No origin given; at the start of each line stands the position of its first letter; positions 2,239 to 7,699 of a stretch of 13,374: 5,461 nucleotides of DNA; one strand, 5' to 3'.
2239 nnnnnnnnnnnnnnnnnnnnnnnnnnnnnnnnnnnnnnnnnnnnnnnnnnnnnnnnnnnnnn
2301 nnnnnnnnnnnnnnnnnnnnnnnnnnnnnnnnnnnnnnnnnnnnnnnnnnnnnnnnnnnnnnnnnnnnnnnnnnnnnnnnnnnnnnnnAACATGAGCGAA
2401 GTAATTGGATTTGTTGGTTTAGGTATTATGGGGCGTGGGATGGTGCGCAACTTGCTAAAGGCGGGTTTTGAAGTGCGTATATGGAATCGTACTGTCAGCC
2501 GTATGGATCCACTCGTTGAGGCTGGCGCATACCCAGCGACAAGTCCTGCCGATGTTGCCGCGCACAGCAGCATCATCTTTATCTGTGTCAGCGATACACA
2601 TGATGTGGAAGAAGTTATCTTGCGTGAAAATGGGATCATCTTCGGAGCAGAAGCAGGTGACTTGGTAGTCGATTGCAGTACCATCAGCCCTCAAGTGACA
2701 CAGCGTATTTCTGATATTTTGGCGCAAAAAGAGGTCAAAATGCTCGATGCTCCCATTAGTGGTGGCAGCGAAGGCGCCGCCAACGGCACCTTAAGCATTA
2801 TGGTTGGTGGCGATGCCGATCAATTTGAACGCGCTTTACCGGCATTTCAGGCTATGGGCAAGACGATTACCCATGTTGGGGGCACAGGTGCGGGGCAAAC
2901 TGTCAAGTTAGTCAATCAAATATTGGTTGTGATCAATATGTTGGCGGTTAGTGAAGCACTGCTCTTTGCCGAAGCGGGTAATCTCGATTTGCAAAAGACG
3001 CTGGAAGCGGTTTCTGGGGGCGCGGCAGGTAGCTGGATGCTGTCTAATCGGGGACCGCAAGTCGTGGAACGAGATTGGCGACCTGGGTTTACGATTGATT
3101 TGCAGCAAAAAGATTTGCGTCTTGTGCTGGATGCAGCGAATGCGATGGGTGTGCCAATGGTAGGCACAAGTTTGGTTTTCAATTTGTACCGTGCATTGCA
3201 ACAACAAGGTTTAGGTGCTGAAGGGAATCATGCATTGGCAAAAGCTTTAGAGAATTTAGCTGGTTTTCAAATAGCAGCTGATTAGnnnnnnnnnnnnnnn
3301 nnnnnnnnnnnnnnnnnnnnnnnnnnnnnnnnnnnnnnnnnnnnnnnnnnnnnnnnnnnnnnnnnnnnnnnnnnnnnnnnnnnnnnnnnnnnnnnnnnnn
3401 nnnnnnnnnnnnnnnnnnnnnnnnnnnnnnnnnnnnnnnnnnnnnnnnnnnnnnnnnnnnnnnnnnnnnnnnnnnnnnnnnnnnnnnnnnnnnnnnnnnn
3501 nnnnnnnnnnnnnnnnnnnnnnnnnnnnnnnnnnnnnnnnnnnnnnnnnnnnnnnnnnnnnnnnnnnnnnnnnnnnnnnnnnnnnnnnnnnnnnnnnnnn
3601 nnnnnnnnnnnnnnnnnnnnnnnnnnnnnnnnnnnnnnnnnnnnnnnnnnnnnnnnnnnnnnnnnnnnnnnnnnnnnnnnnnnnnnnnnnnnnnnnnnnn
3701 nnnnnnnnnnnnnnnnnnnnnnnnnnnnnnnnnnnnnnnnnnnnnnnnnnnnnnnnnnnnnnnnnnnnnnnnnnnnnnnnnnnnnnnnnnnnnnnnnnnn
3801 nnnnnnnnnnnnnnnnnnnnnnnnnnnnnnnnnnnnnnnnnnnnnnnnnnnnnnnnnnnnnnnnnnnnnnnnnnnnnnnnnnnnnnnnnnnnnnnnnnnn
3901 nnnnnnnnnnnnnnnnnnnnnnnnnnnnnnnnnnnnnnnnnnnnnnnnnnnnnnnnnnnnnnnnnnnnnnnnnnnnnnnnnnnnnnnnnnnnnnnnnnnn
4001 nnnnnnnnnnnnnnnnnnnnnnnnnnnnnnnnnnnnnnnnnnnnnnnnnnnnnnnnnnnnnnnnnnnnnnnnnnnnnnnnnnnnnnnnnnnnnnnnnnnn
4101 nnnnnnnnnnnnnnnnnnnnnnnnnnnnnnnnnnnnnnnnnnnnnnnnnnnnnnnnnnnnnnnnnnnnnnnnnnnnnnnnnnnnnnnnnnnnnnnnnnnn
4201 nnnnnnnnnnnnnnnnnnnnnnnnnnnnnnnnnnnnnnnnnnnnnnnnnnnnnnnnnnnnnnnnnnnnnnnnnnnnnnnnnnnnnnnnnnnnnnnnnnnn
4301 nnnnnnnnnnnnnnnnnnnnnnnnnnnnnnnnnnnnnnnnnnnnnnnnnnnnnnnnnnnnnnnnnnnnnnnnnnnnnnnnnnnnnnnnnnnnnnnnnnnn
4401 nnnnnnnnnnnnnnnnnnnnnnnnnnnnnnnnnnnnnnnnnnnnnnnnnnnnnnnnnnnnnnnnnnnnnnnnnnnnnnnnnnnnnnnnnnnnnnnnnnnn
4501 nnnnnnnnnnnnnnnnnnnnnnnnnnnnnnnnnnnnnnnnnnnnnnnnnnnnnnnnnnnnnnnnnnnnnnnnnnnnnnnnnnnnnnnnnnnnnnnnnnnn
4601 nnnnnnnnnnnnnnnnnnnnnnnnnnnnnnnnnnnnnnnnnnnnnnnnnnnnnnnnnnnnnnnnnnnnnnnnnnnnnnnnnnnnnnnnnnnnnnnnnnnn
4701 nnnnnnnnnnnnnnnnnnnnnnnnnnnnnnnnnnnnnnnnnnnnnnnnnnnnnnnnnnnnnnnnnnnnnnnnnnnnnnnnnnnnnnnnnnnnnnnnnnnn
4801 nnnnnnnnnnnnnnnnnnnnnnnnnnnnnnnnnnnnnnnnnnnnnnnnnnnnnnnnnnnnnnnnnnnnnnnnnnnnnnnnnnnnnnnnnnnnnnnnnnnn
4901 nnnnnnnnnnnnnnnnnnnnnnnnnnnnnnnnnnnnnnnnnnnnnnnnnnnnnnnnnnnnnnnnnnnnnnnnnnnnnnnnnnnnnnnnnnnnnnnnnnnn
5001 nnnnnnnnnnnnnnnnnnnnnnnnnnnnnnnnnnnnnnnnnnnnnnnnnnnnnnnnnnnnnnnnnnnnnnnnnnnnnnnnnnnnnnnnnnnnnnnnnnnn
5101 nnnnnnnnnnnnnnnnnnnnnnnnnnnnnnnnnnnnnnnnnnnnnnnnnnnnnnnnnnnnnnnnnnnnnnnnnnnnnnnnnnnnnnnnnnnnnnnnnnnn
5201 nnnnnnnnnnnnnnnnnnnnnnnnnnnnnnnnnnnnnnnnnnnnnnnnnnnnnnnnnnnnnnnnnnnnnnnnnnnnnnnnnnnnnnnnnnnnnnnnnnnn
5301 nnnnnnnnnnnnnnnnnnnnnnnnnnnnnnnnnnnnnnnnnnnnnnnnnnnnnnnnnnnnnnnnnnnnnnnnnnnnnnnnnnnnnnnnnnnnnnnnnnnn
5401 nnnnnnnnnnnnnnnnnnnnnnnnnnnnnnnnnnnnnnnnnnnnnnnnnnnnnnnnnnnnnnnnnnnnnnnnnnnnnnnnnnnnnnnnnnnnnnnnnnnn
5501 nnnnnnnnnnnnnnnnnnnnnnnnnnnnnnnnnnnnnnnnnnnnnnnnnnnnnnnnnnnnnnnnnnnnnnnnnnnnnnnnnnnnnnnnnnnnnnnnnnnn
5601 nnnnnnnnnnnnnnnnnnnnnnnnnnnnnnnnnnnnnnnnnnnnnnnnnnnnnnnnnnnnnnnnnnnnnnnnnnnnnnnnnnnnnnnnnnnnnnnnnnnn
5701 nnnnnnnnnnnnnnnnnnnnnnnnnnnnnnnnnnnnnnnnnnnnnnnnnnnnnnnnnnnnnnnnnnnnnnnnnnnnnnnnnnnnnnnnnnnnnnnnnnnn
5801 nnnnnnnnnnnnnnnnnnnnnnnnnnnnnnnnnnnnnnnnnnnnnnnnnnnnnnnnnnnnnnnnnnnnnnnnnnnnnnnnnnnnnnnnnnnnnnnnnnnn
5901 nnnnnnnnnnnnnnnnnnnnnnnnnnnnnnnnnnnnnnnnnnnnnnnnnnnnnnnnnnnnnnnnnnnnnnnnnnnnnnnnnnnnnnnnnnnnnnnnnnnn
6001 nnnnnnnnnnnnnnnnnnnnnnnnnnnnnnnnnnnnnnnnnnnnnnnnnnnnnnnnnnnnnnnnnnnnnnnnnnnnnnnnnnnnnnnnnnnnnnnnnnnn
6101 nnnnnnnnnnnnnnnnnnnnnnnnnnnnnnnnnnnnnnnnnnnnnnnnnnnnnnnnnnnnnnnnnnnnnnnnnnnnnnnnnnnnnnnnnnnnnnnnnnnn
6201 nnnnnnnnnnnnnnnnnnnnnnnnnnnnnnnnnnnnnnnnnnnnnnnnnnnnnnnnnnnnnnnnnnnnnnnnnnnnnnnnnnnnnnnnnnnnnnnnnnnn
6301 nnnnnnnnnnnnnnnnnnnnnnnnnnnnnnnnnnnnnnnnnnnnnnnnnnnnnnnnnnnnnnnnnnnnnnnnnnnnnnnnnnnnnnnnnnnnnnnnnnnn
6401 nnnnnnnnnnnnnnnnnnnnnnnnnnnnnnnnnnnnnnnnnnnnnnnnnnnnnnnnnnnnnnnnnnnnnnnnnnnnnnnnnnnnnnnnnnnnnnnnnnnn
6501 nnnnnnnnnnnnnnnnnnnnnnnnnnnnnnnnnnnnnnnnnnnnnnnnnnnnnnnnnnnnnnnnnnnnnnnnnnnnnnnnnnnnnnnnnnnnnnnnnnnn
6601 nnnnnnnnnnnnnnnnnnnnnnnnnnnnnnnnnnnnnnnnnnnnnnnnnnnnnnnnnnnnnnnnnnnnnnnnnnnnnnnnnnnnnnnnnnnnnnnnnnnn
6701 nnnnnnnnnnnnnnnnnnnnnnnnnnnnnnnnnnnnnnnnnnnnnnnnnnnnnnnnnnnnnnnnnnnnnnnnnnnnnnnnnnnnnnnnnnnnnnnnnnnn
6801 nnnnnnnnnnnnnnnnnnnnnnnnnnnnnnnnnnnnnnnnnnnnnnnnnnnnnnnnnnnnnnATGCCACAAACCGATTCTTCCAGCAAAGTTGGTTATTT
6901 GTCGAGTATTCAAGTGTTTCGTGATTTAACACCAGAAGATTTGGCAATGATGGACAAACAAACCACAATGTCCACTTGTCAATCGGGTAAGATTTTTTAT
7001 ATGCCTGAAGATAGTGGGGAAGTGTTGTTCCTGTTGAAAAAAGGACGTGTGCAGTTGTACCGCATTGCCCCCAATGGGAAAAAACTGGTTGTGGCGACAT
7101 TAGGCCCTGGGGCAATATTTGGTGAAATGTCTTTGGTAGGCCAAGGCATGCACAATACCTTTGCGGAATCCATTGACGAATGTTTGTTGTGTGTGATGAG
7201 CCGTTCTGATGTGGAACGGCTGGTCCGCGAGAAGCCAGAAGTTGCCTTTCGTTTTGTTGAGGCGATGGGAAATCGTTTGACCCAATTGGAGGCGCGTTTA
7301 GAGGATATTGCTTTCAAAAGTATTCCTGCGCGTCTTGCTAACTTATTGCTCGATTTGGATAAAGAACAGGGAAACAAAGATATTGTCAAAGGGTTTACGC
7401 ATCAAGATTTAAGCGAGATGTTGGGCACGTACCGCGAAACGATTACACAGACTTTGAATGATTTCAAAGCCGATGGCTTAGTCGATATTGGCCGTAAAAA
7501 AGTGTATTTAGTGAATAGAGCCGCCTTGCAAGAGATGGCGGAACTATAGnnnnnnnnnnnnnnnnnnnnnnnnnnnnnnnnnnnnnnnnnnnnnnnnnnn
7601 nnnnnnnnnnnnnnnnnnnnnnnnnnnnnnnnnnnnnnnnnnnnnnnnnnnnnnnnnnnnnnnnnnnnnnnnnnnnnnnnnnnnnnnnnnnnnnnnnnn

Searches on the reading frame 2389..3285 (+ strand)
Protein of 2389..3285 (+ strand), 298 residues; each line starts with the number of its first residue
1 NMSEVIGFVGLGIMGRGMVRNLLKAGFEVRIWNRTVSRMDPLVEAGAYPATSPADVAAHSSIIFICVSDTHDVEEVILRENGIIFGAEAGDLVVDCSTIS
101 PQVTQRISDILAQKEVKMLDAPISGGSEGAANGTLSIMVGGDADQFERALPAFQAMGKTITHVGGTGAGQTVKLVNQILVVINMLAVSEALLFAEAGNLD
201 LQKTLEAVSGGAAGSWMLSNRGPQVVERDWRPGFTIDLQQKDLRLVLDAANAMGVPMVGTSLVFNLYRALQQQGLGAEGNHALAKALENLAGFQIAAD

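Call 10: search_protein_families(library=pfam, proteins=[window:2389-3285:+], max_evalue=0.01)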
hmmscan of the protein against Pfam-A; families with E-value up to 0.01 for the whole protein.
window:2389-3285:+ (298 aa): 5 families
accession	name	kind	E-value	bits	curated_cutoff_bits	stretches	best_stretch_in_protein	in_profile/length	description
PF03446.21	NAD_binding_2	-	7e-57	192.4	21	1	6-164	2-161/161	NAD binding domain of 6-phosphogluconate dehydrogenase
PF14833.11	NAD_binding_11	-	5e-39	133.8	30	1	167-286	1-121/122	NAD-binding of NADP-dependent 3-hydroxyisobutyrate dehydrogenase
PF03807.23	F420_oxidored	-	5.5e-09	36.9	21.6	1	6-96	2-91/94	NADP oxidoreductase coenzyme F420-dependent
PF02826.25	2-Hacid_dh_C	-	2.9e-05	24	25.1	1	5-79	38-111/178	D-isomer specific 2-hydroxyacid dehydrogenase, NAD binding domain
PF01488.26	Shikimate_DH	-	0.00042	20.8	24.3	1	6-71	15-87/138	Shikimate / quinate 5-dehydrogenase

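Call 43: find_related_loci(query=window:2392-3285:+, collection=genome_contigs, flank=8000)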
Query window:2392-3285:+ (297 aa) in genome_contigs; peptide patterns used: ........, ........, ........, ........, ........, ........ (x = any residue, [..] = any of these).
600 stretches matched a pattern (row limit reached: there are more); 551 encode a relative of the query (tblastn E <= 1e-3); the best 80 are kept; 80 distinct loci.
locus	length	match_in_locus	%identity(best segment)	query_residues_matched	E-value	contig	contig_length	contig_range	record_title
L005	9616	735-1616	78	1-294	4e-156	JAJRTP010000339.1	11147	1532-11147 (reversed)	MAG: Chloroflexota bacterium isolate Dive96_bin1.73 k141_2731852, whole genome shotgun sequence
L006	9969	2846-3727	77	1-294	6e-153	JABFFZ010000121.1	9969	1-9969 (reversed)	MAG: Chloroflexota bacterium isolate CFX8 c_000000000121, whole genome shotgun sequence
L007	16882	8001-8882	77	1-294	2e-152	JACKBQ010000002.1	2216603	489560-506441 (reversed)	MAG: Ardenticatenaceae bacterium isolate HK-STAS-CHLO-25 HK-STAS-CHLO-25_2, whole genome shotgun sequence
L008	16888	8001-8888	77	1-296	8e-152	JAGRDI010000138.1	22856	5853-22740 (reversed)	MAG: Anaerolineales bacterium isolate HKST-UBA48 2012-05-30_1_(paired)_contig_228802, whole genome shotgun sequence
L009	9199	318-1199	78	1-294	8e-152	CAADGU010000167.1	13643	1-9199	uncultured Chloroflexi bacterium isolate CFX4.fa.gz genome assembly, contig: k127_322353, whole genome shotgun sequence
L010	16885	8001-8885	77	1-295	3e-151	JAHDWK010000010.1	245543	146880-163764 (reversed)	MAG: Anaerolineae bacterium isolate CHL1 NODE_135_length_245543_cov_204.771801, whole genome shotgun sequence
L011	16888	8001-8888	75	1-296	1e-149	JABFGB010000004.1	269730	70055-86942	MAG: Chloroflexota bacterium isolate CFX10 c_000000000004, whole genome shotgun sequence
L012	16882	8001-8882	76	1-294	1e-149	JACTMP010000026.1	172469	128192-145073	MAG: Chloroflexota bacterium isolate BJ8 scaffold_434, whole genome shotgun sequence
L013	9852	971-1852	77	1-294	2e-148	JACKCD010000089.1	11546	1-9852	MAG: Ardenticatenaceae bacterium isolate HK-STAS-CHLO-38 HK-STAS-CHLO-38_89, whole genome shotgun sequence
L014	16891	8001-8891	76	1-297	5e-148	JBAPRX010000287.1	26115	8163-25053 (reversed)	MAG: Candidatus Promineifilaceae bacterium isolate MFD01065_ilm_asm_bin18 k127_160534, whole genome shotgun sequence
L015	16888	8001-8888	75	1-296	9e-148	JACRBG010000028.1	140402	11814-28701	MAG: Chloroflexi bacterium isolate NC_groundwater_1614_Pr3_B-0.1um_50_13 SR-2_scaffold_141_1665086, whole genome shotgun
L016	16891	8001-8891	74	1-297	5e-148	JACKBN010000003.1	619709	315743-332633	MAG: Ardenticatenaceae bacterium isolate HK-STAS-CHLO-22 HK-STAS-CHLO-22_3, whole genome shotgun sequence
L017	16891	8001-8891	74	1-297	1e-147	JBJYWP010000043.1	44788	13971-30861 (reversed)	MAG: Candidatus Promineifilaceae bacterium isolate S_170502SCrBrC_5 S_170502SCrBrC_5_000000000043, whole genome shotgun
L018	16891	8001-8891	76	1-297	1e-147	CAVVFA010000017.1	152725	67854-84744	MAG: uncultured Chloroflexia bacterium isolate MFD04716.bin.2.33 genome assembly, contig: contig_32914, whole genome sho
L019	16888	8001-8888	75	1-296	7e-147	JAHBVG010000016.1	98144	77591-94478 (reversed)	MAG: Caldilineaceae bacterium isolate ACE_CHL9 CHL9_16, whole genome shotgun sequence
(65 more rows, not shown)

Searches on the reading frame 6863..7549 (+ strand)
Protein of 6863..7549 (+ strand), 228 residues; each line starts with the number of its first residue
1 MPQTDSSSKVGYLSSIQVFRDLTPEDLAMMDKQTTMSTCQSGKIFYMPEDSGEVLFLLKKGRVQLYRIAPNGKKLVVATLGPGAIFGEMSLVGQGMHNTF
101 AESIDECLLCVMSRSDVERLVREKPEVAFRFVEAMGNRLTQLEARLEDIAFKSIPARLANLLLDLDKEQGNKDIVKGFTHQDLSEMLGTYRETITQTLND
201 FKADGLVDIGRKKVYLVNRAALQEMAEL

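Call 10: search_protein_families(library=pfam, proteins=[window:6863-7549:+], max_evalue=0.01)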
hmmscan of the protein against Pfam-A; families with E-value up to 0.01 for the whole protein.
window:6863-7549:+ (228 aa): 3 families
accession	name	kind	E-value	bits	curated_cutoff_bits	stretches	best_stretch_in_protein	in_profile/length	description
PF13545.12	HTH_Crp_2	-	1.5e-17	63.8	27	1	156-225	1-70/70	Crp-like helix-turn-helix domain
PF00027.35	cNMP_binding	-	2.6e-17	63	27.5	1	40-123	5-88/89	Cyclic nucleotide-binding domain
PF00325.26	Crp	-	0.00021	21.4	21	1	179-206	4-31/32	Bacterial regulatory proteins, crp family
